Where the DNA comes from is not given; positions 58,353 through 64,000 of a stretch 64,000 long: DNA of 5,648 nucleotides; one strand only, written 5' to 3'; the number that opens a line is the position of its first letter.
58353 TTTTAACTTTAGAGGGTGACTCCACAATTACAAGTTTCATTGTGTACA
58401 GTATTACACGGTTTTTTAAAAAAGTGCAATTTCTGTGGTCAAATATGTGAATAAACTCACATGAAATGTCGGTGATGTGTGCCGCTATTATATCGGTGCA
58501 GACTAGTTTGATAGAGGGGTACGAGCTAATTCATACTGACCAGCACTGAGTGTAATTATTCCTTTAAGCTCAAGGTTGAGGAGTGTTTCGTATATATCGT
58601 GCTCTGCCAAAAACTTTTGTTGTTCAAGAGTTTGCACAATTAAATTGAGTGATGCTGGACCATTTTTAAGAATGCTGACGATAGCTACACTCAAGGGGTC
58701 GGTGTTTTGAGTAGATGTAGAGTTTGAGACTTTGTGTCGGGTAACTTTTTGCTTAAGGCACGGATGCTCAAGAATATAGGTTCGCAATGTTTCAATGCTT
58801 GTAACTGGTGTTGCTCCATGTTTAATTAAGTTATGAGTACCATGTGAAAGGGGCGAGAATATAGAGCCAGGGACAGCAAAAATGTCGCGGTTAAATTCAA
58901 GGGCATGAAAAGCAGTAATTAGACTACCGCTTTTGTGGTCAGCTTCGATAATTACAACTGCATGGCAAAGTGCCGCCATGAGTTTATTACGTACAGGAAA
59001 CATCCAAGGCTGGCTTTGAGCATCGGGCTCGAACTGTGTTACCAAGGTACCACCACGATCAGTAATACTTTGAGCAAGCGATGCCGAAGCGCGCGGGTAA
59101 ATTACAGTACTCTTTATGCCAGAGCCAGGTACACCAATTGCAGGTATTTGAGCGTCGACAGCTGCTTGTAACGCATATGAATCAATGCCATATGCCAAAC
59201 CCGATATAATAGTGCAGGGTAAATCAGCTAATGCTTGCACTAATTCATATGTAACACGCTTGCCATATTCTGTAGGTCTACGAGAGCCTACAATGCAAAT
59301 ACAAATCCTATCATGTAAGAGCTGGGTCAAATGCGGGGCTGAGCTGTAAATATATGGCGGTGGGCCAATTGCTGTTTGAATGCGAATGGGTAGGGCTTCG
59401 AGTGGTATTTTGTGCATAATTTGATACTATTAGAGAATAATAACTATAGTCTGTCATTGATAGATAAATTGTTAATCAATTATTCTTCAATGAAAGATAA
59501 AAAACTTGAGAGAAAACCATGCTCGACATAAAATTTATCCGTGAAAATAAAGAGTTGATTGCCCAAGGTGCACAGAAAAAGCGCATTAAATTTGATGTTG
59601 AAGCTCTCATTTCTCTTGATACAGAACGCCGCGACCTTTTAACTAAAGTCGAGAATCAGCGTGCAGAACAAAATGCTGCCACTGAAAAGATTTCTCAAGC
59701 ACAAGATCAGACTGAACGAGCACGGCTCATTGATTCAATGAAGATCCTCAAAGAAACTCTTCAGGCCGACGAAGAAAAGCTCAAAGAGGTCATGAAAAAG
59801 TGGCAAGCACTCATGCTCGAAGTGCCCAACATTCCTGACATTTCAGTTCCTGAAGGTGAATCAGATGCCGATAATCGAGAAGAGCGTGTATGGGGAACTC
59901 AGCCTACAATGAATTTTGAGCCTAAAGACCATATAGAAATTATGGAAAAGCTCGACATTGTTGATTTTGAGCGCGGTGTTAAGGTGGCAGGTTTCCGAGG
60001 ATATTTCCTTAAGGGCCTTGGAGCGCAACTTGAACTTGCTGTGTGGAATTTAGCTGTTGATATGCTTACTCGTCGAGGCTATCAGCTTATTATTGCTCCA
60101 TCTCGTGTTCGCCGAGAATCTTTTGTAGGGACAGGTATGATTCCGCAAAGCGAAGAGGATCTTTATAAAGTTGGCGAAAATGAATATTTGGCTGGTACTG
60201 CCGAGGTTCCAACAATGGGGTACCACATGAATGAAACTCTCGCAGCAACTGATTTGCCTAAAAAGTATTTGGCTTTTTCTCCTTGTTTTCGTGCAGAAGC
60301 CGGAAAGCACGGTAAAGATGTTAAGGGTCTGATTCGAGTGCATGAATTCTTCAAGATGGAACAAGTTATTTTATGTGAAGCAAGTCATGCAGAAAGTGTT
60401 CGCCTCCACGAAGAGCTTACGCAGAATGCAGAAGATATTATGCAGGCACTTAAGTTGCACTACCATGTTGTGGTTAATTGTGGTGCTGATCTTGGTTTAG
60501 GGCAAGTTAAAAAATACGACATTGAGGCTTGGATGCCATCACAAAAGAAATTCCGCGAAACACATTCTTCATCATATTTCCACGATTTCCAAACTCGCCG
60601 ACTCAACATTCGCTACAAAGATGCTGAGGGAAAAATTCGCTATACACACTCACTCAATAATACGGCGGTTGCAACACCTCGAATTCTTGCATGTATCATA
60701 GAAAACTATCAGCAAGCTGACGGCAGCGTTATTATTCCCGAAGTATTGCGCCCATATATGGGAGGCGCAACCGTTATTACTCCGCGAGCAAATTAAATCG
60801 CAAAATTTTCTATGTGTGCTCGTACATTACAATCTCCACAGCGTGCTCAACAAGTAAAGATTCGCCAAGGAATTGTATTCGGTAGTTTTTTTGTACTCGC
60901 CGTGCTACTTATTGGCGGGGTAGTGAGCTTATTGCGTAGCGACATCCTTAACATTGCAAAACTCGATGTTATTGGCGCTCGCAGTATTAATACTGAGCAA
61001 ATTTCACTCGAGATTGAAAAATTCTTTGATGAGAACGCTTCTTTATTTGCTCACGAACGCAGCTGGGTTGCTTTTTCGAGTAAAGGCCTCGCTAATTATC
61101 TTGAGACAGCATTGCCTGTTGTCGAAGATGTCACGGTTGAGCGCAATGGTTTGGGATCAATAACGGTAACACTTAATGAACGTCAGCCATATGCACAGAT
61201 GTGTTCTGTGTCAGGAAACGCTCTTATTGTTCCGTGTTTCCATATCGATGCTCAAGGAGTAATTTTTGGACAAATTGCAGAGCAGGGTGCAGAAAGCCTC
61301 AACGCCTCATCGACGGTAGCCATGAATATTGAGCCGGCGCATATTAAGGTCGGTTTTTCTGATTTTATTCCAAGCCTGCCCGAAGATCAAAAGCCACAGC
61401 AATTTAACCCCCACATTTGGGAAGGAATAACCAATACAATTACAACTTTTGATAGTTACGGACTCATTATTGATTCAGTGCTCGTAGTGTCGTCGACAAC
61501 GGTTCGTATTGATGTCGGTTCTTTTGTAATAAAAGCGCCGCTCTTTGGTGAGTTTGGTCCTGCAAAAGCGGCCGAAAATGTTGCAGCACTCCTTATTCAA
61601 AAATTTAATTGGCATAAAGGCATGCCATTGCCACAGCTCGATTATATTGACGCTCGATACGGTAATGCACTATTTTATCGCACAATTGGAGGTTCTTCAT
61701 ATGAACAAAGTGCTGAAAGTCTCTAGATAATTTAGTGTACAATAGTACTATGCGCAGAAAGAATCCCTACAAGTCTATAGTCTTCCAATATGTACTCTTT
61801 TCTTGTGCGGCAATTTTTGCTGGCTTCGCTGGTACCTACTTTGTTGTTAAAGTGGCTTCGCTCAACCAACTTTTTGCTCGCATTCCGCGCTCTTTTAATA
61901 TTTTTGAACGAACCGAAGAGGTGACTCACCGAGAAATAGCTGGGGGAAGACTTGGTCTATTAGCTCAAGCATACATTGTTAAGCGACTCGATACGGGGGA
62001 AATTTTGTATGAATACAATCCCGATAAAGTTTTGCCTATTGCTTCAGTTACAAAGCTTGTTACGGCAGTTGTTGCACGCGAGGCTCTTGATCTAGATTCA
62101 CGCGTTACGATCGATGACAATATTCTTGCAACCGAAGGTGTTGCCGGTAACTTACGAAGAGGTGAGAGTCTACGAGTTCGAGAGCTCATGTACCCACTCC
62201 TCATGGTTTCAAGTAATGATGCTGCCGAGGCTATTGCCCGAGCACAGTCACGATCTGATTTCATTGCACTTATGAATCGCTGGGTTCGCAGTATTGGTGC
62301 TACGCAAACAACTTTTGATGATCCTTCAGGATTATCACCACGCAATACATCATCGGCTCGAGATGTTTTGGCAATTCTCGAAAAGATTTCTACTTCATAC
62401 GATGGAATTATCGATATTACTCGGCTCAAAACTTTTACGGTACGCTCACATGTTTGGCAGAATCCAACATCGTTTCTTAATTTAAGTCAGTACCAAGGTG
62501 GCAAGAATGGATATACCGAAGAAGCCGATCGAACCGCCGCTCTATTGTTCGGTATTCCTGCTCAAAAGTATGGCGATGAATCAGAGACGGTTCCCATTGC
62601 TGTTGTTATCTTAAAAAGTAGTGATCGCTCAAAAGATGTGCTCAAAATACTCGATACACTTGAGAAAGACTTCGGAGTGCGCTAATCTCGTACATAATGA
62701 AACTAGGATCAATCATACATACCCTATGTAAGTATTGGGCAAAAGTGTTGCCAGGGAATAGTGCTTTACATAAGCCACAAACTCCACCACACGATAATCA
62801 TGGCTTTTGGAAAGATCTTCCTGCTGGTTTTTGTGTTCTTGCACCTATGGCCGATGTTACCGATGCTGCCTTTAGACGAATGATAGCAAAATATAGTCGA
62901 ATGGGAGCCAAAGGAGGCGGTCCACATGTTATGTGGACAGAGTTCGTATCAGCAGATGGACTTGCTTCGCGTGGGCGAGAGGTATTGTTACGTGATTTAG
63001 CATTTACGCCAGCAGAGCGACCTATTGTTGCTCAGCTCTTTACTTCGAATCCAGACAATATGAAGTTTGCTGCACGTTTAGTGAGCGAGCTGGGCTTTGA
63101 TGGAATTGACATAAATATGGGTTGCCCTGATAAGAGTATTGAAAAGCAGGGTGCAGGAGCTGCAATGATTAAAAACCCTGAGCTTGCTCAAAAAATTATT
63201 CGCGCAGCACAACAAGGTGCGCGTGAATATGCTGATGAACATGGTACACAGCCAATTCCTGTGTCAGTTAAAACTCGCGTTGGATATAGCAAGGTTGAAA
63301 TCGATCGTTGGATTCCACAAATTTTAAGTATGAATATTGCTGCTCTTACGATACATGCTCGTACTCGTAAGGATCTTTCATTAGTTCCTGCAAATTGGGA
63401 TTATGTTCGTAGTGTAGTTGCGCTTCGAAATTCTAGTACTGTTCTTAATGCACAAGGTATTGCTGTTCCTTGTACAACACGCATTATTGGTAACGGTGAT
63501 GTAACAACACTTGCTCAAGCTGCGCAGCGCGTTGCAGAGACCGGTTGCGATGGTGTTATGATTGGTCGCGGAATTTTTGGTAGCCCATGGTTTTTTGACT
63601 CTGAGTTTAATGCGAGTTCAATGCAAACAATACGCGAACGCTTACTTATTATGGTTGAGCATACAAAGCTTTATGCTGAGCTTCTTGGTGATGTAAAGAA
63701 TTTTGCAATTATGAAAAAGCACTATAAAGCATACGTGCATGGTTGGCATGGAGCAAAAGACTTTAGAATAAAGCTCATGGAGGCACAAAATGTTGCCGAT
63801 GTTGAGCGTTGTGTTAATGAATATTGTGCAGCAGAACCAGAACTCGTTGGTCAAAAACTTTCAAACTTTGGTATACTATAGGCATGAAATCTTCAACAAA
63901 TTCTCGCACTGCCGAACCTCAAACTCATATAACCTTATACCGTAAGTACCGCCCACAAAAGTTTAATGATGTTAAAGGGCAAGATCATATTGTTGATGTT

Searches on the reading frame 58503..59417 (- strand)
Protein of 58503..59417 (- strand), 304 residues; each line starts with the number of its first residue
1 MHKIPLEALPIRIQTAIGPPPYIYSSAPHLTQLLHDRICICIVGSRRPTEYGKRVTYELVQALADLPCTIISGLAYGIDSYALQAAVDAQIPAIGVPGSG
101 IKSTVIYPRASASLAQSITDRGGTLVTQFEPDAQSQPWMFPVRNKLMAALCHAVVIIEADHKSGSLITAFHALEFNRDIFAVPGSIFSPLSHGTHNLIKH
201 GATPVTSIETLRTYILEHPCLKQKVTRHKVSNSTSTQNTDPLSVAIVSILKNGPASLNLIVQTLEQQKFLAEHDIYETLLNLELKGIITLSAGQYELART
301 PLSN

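Call 57: search_protein_families(library=pfam, proteins=[window:58503-59417:-], max_evalue=0.001)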
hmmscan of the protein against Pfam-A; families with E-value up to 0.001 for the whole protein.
window:58503-59417:- (304 aa): 1 family
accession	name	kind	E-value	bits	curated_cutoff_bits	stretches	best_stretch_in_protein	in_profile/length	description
PF02481.21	DNA_processg_A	-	1.8e-56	191.1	29.6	1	10-206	18-211/212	DNA recombination-mediator protein A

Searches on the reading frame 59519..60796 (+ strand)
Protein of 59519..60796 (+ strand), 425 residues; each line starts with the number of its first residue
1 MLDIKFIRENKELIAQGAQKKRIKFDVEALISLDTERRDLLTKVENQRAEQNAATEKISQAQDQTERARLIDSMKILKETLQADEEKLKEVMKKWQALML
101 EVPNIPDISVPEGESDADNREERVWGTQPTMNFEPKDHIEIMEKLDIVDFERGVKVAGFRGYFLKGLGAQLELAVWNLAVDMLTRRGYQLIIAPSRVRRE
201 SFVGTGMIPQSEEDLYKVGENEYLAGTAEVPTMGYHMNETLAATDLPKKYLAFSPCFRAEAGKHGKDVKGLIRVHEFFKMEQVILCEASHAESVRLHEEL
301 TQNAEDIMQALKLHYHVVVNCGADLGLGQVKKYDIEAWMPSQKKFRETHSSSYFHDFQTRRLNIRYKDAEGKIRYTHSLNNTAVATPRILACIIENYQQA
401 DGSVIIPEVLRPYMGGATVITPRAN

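Call 57: search_protein_families(library=pfam, proteins=[window:59519-60796:+], max_evalue=0.001)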
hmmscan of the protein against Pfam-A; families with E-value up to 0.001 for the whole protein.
window:59519-60796:+ (425 aa): 2 families
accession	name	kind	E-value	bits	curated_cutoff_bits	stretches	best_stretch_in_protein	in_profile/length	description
PF00587.30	tRNA-synt_2b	-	5e-32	111.8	29.3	1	220-397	9-179/179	tRNA synthetase class II core domain (G, H, P, S and T)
PF02403.27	Seryl_tRNA_N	-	1.7e-23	83.4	28.2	1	1-106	1-108/108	Seryl-tRNA synthetase N-terminal domain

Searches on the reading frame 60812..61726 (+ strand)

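Call 57: search_protein_families(library=pfam, proteins=[window:60812-61726:+], max_evalue=0.001)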
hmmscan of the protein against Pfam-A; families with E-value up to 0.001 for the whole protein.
window:60812-61726:+ (304 aa): 1 family
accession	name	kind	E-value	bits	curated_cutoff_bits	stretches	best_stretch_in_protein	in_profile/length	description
PF08478.15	POTRA_1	-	0.00026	21.7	23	0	82-124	28-69/69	POTRA domain, FtsQ-type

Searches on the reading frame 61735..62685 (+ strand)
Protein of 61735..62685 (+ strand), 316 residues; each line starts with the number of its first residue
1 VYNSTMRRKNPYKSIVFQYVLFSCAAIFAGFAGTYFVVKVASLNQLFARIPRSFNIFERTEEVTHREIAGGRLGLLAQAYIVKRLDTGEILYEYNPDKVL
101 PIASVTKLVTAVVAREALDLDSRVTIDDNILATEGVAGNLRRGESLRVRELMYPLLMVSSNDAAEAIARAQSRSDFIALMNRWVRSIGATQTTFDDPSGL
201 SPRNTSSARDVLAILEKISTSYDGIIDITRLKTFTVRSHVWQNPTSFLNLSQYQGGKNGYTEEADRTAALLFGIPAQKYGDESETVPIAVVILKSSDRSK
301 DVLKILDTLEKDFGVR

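Call 57: search_protein_families(library=pfam, proteins=[window:61735-62685:+], max_evalue=0.001)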
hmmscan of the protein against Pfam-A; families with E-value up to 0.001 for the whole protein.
window:61735-62685:+ (316 aa): 4 families
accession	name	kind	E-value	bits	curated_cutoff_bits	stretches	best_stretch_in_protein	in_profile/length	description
PF00768.25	Peptidase_S11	-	1.2e-36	126.8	27.6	1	76-266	11-217/239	D-alanyl-D-alanine carboxypeptidase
PF13354.11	Beta-lactamase2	-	1.4e-13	51.1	22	1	81-219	3-147/214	Beta-lactamase enzyme family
PF02113.21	Peptidase_S13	-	5.5e-09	35.7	22.8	1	76-125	17-66/444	D-Ala-D-Ala carboxypeptidase 3 (S13) family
PF00144.29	Beta-lactamase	-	7.5e-05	22.5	27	1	89-152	42-100/329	Beta-lactamase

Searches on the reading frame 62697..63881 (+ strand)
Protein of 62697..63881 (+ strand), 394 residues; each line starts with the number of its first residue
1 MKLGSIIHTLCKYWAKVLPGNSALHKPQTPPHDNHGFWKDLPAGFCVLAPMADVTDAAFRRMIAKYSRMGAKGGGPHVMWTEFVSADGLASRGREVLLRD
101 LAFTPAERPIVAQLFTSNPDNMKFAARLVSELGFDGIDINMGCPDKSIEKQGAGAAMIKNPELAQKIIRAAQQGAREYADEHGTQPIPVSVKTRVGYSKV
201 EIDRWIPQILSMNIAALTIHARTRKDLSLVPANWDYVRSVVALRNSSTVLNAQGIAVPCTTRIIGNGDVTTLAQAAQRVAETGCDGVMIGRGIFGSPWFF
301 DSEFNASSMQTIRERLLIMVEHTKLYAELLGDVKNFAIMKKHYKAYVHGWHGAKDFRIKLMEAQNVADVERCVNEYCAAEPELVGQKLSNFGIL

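Call 57: search_protein_families(library=pfam, proteins=[window:62697-63881:+], max_evalue=0.001)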
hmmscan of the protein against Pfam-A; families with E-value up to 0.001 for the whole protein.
window:62697-63881:+ (394 aa): 1 family
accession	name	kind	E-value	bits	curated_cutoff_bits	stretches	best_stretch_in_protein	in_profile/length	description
PF01207.24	Dus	-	1.9e-56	191.9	20.4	1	48-370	2-299/311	Dihydrouridine synthase (Dus)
